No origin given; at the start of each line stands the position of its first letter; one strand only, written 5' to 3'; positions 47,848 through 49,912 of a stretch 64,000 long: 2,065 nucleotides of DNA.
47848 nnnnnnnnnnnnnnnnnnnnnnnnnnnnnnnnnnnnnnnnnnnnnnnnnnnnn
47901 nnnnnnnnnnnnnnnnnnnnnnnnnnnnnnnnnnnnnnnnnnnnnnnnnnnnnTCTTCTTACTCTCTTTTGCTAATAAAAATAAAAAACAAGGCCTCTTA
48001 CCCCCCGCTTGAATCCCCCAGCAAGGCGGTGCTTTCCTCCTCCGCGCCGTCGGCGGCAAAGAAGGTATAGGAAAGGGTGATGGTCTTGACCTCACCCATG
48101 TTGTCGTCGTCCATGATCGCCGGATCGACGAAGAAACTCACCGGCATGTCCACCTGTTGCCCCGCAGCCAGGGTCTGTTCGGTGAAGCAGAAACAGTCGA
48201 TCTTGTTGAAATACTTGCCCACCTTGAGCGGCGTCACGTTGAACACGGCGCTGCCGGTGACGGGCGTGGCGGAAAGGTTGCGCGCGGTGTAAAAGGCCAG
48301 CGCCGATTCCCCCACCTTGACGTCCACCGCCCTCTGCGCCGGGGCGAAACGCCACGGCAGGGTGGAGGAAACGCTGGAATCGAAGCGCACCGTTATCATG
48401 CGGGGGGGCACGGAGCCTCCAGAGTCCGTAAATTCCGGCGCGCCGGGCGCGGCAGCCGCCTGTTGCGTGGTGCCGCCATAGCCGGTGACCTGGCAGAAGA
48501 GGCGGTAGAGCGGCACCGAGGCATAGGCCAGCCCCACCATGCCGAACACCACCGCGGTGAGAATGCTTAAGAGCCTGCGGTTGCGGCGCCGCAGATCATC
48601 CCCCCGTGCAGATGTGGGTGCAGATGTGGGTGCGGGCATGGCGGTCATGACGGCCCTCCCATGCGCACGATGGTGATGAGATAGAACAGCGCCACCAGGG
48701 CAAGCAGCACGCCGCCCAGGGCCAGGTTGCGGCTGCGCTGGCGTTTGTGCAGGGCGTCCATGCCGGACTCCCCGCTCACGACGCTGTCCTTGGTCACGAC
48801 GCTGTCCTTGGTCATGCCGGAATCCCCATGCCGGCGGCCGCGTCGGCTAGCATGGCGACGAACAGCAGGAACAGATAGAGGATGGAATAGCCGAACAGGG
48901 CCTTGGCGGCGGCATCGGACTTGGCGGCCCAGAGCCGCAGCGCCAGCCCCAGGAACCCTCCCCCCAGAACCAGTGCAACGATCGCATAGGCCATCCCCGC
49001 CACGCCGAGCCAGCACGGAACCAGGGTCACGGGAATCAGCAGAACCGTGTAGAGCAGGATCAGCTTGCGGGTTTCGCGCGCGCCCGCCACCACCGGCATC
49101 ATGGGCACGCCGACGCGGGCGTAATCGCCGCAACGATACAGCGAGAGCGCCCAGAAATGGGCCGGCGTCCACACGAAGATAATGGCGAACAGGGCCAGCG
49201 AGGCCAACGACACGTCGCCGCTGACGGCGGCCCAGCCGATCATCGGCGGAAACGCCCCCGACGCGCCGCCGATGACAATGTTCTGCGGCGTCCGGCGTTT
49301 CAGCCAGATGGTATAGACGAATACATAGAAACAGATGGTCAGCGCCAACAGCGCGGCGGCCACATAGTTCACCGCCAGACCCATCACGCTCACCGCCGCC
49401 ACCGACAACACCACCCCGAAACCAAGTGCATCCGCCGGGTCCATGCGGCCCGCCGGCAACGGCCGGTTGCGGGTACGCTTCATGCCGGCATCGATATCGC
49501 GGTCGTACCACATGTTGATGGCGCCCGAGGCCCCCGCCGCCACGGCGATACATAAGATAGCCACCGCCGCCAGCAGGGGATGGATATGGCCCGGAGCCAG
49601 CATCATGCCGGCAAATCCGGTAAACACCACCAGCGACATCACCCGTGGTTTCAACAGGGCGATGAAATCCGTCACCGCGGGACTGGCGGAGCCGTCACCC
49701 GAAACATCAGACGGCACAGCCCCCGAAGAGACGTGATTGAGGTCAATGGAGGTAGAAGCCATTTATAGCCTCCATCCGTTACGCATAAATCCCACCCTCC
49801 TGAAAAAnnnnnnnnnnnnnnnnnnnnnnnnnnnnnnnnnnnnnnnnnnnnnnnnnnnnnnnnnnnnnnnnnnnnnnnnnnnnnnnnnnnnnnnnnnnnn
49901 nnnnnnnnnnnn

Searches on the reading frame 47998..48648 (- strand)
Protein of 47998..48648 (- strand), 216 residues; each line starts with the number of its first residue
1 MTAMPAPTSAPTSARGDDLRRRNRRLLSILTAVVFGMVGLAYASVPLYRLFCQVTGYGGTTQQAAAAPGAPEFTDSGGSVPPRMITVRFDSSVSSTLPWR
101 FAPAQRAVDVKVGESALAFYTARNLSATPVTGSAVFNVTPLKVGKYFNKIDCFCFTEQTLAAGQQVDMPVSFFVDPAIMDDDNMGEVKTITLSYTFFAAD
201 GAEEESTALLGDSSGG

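Call 15: search_protein_families(library=pfam, proteins=[window:47998-48648:-], max_evalue=0.0001)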
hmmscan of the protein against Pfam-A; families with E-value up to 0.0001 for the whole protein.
window:47998-48648:- (216 aa): 1 family
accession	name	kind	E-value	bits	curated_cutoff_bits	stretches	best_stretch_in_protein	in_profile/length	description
PF04442.19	CtaG_Cox11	-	8.6e-59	198.3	25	1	44-197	1-147/148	Cytochrome c oxidase assembly protein CtaG/Cox11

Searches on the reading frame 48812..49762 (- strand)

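Call 15: search_protein_families(library=pfam, proteins=[window:48812-49762:-], max_evalue=0.0001)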
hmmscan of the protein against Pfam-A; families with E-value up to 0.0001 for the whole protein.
window:48812-49762:- (316 aa): 1 family
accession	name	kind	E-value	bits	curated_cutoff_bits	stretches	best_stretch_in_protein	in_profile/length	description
PF01040.23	UbiA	-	2e-64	217.7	34.2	1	45-297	1-245/250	UbiA prenyltransferase family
